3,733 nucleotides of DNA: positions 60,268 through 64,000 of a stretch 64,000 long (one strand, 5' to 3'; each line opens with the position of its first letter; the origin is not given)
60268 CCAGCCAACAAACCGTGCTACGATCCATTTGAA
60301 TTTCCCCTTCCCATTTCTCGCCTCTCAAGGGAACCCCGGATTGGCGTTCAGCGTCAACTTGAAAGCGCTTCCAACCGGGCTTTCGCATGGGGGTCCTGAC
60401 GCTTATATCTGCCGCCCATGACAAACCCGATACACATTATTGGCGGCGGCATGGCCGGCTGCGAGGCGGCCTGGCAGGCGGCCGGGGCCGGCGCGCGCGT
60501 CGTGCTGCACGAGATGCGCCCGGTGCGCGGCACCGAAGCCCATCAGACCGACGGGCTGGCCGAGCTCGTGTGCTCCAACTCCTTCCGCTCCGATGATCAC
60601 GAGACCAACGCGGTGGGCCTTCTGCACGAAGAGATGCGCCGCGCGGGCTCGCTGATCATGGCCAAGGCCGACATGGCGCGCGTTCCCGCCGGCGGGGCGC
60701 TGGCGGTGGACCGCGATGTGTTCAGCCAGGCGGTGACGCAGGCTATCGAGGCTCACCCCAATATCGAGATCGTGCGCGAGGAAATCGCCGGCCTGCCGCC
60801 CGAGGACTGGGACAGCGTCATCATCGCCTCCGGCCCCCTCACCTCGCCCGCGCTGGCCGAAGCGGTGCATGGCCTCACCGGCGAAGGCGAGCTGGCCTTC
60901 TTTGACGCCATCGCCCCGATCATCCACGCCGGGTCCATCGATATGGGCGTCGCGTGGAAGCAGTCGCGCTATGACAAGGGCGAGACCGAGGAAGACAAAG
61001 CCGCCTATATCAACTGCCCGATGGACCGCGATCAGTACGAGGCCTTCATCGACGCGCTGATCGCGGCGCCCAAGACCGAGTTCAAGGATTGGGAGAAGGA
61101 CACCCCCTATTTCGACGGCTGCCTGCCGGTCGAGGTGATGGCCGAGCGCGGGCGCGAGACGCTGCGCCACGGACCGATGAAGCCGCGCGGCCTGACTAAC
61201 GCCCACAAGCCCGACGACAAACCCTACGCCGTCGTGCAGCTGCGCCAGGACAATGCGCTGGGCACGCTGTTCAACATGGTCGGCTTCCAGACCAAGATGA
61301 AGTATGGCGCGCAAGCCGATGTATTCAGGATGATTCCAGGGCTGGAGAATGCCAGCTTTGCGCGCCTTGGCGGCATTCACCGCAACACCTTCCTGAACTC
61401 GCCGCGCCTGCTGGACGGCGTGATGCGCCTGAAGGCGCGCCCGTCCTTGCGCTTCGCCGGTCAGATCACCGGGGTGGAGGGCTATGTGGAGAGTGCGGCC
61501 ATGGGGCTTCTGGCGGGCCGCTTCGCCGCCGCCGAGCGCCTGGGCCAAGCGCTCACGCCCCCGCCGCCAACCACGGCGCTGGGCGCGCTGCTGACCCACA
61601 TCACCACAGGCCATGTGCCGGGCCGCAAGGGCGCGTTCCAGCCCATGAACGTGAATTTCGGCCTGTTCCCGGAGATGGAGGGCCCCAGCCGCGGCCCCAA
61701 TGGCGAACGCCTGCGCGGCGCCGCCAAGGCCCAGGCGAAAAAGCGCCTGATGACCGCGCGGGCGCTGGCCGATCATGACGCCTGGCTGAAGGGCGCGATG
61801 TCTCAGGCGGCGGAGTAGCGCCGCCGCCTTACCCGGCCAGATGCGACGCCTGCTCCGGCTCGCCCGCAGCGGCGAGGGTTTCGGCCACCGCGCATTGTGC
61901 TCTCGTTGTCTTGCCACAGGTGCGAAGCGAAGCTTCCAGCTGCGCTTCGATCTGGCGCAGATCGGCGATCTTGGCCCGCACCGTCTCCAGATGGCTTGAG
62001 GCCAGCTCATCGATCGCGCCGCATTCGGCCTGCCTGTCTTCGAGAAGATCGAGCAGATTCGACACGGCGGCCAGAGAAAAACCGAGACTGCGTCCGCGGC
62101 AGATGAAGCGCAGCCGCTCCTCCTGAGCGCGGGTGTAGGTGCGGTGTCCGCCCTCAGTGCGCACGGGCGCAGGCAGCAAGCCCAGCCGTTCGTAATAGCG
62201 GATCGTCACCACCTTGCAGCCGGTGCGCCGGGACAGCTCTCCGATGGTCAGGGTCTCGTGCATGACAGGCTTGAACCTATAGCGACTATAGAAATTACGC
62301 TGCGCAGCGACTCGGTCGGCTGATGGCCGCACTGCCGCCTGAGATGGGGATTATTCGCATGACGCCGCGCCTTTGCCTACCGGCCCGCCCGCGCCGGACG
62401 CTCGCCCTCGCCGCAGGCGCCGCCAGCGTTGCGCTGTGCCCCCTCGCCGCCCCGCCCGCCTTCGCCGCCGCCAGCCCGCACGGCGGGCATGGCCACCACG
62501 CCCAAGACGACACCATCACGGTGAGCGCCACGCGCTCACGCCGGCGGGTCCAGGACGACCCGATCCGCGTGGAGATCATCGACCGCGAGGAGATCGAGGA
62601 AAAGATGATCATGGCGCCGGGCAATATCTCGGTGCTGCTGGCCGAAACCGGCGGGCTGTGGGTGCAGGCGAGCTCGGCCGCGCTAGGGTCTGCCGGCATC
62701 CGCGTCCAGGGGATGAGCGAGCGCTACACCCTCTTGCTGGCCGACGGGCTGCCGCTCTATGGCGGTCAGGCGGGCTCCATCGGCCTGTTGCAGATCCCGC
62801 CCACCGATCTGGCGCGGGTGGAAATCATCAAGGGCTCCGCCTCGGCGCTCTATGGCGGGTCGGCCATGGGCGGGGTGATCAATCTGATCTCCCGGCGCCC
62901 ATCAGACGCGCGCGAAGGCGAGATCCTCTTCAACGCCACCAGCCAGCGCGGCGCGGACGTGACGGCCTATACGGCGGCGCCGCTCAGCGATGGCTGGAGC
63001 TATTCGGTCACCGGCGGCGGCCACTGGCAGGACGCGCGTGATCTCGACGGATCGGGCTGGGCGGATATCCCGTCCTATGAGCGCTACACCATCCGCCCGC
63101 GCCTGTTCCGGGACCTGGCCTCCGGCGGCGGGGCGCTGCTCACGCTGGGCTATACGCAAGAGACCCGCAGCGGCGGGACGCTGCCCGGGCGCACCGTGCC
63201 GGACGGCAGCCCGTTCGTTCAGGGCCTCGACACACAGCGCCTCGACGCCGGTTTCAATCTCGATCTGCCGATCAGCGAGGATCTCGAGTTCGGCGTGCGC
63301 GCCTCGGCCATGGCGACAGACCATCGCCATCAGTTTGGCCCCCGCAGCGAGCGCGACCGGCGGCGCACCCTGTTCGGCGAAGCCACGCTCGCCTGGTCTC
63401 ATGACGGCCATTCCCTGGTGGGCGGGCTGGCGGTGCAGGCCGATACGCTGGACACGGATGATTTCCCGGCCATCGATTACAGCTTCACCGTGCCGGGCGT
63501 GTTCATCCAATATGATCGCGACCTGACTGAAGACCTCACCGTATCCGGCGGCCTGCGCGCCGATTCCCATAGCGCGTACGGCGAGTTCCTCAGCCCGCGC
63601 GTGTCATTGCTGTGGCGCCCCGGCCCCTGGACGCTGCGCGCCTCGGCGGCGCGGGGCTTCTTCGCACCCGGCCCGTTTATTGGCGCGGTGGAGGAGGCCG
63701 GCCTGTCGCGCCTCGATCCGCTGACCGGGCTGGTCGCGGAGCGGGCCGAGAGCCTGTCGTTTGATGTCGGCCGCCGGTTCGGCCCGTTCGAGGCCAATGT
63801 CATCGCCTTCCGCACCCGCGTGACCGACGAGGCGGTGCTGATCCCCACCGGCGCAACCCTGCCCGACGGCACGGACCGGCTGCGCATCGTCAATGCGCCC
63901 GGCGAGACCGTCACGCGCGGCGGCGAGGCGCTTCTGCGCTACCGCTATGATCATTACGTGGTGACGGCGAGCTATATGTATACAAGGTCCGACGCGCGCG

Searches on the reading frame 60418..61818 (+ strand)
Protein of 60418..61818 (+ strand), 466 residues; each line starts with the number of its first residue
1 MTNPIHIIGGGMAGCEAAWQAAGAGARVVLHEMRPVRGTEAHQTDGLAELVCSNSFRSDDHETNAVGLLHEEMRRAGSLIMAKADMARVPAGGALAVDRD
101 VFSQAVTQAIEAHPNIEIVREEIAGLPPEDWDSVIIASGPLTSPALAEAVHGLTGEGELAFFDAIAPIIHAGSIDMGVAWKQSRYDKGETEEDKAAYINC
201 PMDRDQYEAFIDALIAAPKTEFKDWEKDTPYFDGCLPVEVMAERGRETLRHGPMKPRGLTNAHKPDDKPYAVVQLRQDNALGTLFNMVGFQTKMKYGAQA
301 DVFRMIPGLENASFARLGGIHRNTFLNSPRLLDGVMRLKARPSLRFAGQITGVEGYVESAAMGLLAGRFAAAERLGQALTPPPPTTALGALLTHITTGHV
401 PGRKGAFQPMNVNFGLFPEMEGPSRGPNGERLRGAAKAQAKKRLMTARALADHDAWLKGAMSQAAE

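Call 76: search_protein_families(library=pfam, proteins=[window:60418-61818:+], max_evalue=0.001)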
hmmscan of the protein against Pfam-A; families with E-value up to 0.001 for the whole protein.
window:60418-61818:+ (466 aa): 7 families
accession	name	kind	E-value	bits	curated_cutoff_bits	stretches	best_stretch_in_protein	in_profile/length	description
PF01134.28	GIDA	-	3.3e-99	333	22.1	1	5-376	2-389/391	Glucose inhibited division protein A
PF12831.13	FAD_oxidored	-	1.1e-07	31.9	27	1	6-123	3-110/416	FAD dependent oxidoreductase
PF01266.30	DAO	-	1.6e-05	25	27.9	1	7-76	4-71/353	FAD dependent oxidoreductase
PF00890.30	FAD_binding_2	-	1.8e-05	24.6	20.4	1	7-55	4-53/414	FAD binding domain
PF01262.27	AlaDh_PNT_C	-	5.6e-05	23.1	23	1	5-43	31-69/214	Alanine dehydrogenase/PNT, C-terminal domain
PF13450.12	NAD_binding_8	-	9.5e-05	23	21.9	1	7-42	1-36/68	NAD(P)-binding Rossmann-like domain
PF07992.20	Pyr_redox_2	-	0.00061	19.7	26.1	0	5-44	3-39/291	Pyridine nucleotide-disulphide oxidoreductase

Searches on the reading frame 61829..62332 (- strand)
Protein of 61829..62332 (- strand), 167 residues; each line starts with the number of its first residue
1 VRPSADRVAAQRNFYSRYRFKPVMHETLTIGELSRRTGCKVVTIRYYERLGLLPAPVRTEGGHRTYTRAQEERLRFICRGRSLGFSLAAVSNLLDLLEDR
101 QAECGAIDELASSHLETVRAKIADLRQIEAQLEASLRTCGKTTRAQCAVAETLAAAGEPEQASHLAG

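Call 76: search_protein_families(library=pfam, proteins=[window:61829-62332:-], max_evalue=0.001)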
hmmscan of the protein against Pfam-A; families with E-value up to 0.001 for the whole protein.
window:61829-62332:- (167 aa): 3 families
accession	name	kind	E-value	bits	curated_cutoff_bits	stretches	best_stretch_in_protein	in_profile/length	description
PF13411.12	MerR_1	-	5.6e-20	71.7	21.6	1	29-95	2-67/69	MerR HTH family regulatory protein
PF09278.17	MerR-DNA-bind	-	4e-18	66.2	25.4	1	72-134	2-64/65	MerR, DNA binding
PF00376.29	MerR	-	4.5e-17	62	28.2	1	29-66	1-38/38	MerR family regulatory protein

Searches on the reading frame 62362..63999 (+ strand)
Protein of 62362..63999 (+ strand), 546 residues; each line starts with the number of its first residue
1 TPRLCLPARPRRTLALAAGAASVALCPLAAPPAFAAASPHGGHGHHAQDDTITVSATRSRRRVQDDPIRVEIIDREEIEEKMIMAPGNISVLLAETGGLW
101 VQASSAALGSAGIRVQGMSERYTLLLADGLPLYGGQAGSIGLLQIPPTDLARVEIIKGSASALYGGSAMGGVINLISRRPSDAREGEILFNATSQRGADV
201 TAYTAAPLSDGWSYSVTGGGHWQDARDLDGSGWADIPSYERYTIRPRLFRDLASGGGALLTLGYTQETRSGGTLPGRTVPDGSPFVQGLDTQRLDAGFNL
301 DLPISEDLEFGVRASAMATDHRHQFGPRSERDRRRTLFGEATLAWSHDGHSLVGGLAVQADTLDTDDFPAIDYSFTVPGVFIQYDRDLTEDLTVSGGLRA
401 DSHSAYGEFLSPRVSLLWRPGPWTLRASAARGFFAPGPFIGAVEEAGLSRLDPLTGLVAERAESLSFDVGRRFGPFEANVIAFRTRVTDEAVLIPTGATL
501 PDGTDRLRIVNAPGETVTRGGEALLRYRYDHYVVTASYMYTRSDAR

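Call 76: search_protein_families(library=pfam, proteins=[window:62362-63999:+], max_evalue=0.001)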
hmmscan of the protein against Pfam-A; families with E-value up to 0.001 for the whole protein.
window:62362-63999:+ (546 aa): 2 families
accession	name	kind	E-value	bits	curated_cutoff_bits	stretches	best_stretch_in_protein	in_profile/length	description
PF00593.30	TonB_dep_Rec_b-barrel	-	2e-21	77.8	27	1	258-544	38-351/436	TonB dependent receptor-like, beta-barrel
PF07715.20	Plug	-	7.5e-20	71.9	23.9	1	63-172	2-107/107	TonB-dependent Receptor Plug Domain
